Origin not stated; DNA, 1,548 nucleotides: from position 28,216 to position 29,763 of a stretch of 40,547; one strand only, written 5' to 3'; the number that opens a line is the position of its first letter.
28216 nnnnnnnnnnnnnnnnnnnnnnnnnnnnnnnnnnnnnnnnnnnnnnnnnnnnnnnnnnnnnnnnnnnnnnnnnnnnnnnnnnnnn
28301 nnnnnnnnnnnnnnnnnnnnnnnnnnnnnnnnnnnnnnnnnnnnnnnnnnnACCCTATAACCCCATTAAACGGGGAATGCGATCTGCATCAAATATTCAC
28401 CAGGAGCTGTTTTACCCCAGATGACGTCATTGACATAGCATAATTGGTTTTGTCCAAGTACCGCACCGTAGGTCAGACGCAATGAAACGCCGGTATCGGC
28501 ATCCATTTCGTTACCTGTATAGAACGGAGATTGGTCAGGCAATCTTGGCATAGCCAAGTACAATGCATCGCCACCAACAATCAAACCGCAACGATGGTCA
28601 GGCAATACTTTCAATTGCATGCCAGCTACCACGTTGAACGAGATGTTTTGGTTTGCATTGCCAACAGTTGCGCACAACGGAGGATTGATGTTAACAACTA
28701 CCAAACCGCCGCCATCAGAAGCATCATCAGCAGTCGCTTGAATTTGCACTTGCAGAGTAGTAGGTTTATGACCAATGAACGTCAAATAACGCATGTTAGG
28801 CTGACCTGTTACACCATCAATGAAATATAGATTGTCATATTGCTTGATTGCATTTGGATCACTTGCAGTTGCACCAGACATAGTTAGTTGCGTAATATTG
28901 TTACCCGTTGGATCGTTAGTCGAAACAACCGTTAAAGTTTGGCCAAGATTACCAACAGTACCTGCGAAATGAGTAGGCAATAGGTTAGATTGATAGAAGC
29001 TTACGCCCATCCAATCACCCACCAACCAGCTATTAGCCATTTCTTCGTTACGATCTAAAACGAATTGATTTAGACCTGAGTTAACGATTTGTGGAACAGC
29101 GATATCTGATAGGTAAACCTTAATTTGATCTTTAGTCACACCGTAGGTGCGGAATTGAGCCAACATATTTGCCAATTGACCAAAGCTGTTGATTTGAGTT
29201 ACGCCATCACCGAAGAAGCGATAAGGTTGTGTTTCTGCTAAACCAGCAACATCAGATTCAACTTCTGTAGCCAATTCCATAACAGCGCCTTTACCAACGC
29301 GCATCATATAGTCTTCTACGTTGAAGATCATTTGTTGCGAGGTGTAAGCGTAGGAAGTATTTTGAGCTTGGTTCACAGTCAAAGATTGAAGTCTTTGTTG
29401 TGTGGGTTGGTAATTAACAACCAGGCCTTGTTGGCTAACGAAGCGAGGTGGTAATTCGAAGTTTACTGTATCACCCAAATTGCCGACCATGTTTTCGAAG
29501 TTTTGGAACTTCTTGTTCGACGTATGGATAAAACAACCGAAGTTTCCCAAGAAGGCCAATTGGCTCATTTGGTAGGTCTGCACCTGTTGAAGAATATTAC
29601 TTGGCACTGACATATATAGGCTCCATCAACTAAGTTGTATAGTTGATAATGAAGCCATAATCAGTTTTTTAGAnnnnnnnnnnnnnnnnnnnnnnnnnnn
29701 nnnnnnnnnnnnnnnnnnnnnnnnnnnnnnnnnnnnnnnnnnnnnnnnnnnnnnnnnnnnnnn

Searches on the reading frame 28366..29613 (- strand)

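Call 7: search_protein_families(library=pfam, proteins=[window:28366-29613:-], max_evalue=0.01)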
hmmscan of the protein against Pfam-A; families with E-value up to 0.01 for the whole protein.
window:28366-29613:- (415 aa): 0 families

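Call 61: search_protein_families(library=phrogs, proteins=[window:28366-29613:-], max_evalue=0.001)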
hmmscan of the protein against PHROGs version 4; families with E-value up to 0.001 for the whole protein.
window:28366-29613:- (415 aa): 1 family
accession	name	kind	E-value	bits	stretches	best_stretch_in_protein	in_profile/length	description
phrog_283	-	head and packaging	5.1e-18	66.6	1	45-401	40-370/385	major head protein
